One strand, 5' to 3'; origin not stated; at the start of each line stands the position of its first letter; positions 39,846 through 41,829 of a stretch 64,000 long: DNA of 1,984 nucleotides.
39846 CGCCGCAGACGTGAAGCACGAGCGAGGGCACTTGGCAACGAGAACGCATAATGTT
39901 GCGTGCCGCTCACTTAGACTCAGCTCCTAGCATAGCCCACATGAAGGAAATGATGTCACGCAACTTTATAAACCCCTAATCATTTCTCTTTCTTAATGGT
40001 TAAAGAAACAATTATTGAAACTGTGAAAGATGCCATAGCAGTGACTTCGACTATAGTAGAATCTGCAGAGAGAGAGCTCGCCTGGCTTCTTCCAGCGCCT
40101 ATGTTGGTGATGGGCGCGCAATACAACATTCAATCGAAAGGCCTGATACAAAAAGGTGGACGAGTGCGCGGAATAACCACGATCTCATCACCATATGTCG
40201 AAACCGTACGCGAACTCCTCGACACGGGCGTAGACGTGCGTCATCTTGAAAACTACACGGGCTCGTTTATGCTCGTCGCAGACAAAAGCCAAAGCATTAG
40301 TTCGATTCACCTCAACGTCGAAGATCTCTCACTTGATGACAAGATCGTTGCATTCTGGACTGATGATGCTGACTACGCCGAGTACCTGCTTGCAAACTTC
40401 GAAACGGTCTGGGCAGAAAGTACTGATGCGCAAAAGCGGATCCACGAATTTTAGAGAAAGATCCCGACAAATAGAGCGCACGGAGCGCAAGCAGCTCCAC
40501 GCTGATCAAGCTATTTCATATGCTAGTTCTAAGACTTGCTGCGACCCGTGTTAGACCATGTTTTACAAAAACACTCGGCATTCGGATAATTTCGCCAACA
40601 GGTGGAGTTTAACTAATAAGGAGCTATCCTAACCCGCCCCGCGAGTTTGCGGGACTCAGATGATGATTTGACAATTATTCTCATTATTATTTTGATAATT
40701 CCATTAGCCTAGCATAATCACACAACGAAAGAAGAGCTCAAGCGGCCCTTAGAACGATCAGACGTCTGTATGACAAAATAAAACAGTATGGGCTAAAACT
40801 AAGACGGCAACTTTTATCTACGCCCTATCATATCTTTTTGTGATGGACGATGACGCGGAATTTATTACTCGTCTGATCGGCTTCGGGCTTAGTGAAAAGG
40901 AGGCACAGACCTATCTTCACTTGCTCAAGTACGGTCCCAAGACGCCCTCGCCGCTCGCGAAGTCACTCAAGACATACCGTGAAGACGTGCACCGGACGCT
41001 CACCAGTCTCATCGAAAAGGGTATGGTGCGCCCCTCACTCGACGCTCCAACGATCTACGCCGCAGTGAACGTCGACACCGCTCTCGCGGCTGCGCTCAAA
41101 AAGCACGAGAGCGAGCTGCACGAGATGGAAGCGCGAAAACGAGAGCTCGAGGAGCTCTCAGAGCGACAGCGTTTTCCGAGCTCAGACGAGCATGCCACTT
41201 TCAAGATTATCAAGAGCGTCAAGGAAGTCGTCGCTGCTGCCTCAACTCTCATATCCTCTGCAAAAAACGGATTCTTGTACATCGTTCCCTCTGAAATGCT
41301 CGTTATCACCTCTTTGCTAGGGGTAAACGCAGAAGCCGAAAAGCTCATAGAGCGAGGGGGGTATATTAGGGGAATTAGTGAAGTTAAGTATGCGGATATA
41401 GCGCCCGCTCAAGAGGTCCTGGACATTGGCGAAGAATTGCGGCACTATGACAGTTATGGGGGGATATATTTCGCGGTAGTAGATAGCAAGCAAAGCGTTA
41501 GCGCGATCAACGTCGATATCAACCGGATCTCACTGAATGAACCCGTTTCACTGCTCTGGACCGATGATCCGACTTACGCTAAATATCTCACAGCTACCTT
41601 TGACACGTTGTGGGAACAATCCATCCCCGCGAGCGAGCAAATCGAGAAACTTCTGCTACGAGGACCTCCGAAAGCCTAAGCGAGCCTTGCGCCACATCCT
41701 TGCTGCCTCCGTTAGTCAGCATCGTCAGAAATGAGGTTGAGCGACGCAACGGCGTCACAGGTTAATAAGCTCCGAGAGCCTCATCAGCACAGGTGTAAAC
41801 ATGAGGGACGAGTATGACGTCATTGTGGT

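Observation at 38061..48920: Segmentally duplicated TrmB-regulator + geranylgeranyl-reductase modules with a UbiA prenyltransferase + SAM-MTase insertion, bracketed by paralogous small 4-Cys proteins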

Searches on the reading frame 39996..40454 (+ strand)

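Call 4: search_protein_families(library=pfam, proteins=[window:39996-40454:+], max_evalue=0.01)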
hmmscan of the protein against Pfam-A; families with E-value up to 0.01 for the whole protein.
window:39996-40454:+ (152 aa): 1 family
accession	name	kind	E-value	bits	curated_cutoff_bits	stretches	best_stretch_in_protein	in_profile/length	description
PF21812.2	DUF6881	-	0.0058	17.7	27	1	68-142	16-88/90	Domain of unknown function (DUF6881)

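Call 5: search_protein_families(library=ncbifam, proteins=[window:39996-40454:+], max_evalue=0.01)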
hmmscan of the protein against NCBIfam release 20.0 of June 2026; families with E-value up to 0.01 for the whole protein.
window:39996-40454:+ (152 aa): 0 families

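Call 69: search_protein_families(library=padloc, proteins=[window:39996-40454:+], max_evalue=0.001)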
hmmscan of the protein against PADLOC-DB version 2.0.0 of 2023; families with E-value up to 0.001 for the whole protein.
window:39996-40454:+ (152 aa): 0 families

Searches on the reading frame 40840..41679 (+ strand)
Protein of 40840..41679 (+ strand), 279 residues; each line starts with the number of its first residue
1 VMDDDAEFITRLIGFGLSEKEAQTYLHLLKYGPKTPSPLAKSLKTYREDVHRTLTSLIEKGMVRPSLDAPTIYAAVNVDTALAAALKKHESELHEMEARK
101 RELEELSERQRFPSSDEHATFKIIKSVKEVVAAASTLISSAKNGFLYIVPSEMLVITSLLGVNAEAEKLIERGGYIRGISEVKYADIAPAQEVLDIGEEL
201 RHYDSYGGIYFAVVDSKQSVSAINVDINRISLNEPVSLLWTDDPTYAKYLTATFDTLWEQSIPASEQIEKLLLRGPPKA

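Call 4: search_protein_families(library=pfam, proteins=[window:40840-41679:+], max_evalue=0.01)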
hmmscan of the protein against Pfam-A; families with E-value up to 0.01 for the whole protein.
window:40840-41679:+ (279 aa): 2 families
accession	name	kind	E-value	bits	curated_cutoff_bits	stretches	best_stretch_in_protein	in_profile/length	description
PF01978.25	TrmB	-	2.4e-14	53.4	25.6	1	14-78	3-67/68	Sugar-specific transcriptional regulator TrmB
PF25213.1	HVO_A0261_N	-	0.001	19.4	35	1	23-66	14-57/86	HVO_A0261 N-terminal domain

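Call 5: search_protein_families(library=ncbifam, proteins=[window:40840-41679:+], max_evalue=0.01)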
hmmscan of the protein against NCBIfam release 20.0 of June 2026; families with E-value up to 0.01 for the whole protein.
window:40840-41679:+ (279 aa): 6 families
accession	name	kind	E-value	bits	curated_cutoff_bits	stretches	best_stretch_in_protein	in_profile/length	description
NF047390.1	TransRegTrmBL1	equivalog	1.1e-09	37.7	650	1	6-155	4-147/341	HTH-type sugar sensing transcriptional regulator TrmBL1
NF040851.1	tran_reg_TrmB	equivalog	1e-06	28.2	600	1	5-155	4-145/338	HTH-type sugar-sensing transcriptional regulator TrmB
NF053606.1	Sta1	subfamily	1.8e-06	28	80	1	15-64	16-65/100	Sta1 family transcriptional regulator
NF047392.1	TransRegTrmBHalo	equivalog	5.8e-05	22.3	500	1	14-143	15-133/349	HTH-type sugar sensing transcriptional regulator TrmB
NF040939.2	trans_reg_lrs14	equivalog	0.00013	21.9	90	1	15-64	17-67/103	Lrs14 family HTH-type transcriptional regulator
NF047906.1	CdPbTransRegCmtR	equivalog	0.0076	16.2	150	0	23-88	24-88/104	Cd(II)/Pb(II)-sensing metalloregulatory transcriptional regulator CmtR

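Call 29: search_solved_structures(query=window:40843-41679:+, max_evalue=0.1)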
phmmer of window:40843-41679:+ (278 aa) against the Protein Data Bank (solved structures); distinct sequences matched with E-value up to 0.1: 7.
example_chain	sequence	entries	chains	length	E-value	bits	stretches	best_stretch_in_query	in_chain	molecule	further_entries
3qph_A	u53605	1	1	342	0.00011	25.2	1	11-153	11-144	TrmB, a global transcription regulator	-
9lkx_K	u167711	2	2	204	0.024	17.6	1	166-263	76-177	Mitochondrial cardiolipin hydrolase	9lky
5bpd_A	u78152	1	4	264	0.035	17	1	14-110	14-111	TrmBL2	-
5bqt_A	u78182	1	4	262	0.036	17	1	14-110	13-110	Putative HTH-type transcriptional regulator TrmBL2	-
5box_A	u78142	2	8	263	0.036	17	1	14-110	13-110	Putative HTH-type transcriptional regulator TrmBL2 | TrmBL2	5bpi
1ddl_A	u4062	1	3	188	0.047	16.6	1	201-250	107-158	DESMODIUM YELLOW MOTTLE VIRUS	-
4ggj_A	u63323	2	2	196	0.052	16.5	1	166-263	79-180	Mitochondrial cardiolipin hydrolase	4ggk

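Call 64: predict_structure(alignment_id=A5)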
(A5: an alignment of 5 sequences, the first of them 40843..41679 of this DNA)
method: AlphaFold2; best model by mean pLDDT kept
length: 278 residues; sequences in the alignment: 5
mean_pLDDT: 66.6   pTM: 0.51
mean pLDDT of the five models: 66.6, 65.1, 64.4, 48.7, 42.9
residues with pLDDT >= 90: 33; 70-90: 98; 50-70: 84; < 50: 63
segments of 3 or more residues with pLDDT < 50: 31-47, 55-57, 60-81, 108-120
pLDDT, mean of each block of 10 residues (from residue 1): 62 60 61 40 45 50 37 38 62 78 60 39 67 77 82 76 86 89 88 92 68 57 55 62 74 87 94 83
secondary structure, 60 per line:
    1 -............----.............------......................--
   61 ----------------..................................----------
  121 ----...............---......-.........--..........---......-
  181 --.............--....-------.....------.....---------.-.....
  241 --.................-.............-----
elements in order: H2-13 H18-30 H37-58 H77-110 H126-139 E143-148 H150-158 H161-170 E174-179 H183-195 E198-201 E209-213 E220-224 E236-240 H243-259 H263-273

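Call 66: fold_search(model_id=the predicted structure, library=pdb)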
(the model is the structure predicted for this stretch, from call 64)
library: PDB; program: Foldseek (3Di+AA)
matches with E <= 10: 776; with E <= 0.001: 35
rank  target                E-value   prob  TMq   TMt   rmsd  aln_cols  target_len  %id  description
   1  5bpd_C                9.7e-10  1.00  0.42  0.45  16.5       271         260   17  Structure of TrmBL2, an archaeal chromatin protein, shows a novel mode of DNA binding. (released 2015-09-02)
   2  5bpd_D                1.1e-09  1.00  0.42  0.45  16.7       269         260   17  Structure of TrmBL2, an archaeal chromatin protein, shows a novel mode of DNA binding. (released 2015-09-02)
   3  5bpi_C                1.1e-09  1.00  0.42  0.45  16.9       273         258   18  Structure of TrmBL2, an archaeal chromatin protein, shows a novel mode of DNA binding. (released 2015-09-02)
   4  5bpi_D                2.8e-09  1.00  0.42  0.45  16.5       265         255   19  Structure of TrmBL2, an archaeal chromatin protein, shows a novel mode of DNA binding. (released 2015-09-02)
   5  5box_A                2.0e-08  1.00  0.38  0.40  19.2       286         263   20  Structure of TrmBL2, an archaeal chromatin protein, shows a novel mode of DNA binding. (released 2015-09-02)
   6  3qph_A                9.1e-08  1.00  0.38  0.32  17.1       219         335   18  The three-dimensional structure of TrmB, a global transcriptional regulator of the hyperthermophilic archaeon Pyrococc (released 2012-05-30)
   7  5bpd_B                1.7e-07  1.00  0.41  0.43  18.8       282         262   18  Structure of TrmBL2, an archaeal chromatin protein, shows a novel mode of DNA binding. (released 2015-09-02)
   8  5bqt_A                1.9e-07  1.00  0.38  0.40  19.0       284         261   18  Structure of TrmBL2, an archaeal chromatin protein, shows a novel mode of DNA binding. (released 2015-09-02)
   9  5bqt_B                2.8e-07  1.00  0.40  0.43  17.8       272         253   19  Structure of TrmBL2, an archaeal chromatin protein, shows a novel mode of DNA binding. (released 2015-09-02)
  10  4gem_B                3.9e-06  1.00  0.39  0.56   3.4       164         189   13  Crystal structure of Zucchini (K171A) (released 2012-10-17)
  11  4ggk                  7.1e-06  1.00  0.35  0.56   3.7       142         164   17  Crystal structure of Zucchini from mouse (mZuc / PLD6 / MitoPLD) bound to tungstate (released 2012-10-10)
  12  2f5t_X                1.1e-05  1.00  0.41  0.48   2.9       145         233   16  Crystal Structure of the sugar binding domain of the archaeal transcriptional regulator TrmB (released 2006-02-21)
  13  4ggj                  1.3e-05  1.00  0.36  0.57   3.7       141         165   18  Crystal structure of Zucchini from mouse (mZuc / PLD6 / MitoPLD) (released 2012-10-10)
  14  4gel_B                1.3e-05  1.00  0.40  0.55   6.7       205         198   13  Crystal structure of Zucchini (released 2012-10-17)
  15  7clg_B                1.6e-05  1.00  0.45  0.17   6.8       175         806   16  Crystal structure of the ATP-dependent restriction endonuclease SauUSI (released 2021-01-20)
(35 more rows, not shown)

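Call 69: search_protein_families(library=padloc, proteins=[window:40843-41679:+], max_evalue=0.001)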
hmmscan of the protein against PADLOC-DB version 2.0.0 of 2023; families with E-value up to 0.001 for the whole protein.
window:40843-41679:+ (278 aa): 0 families
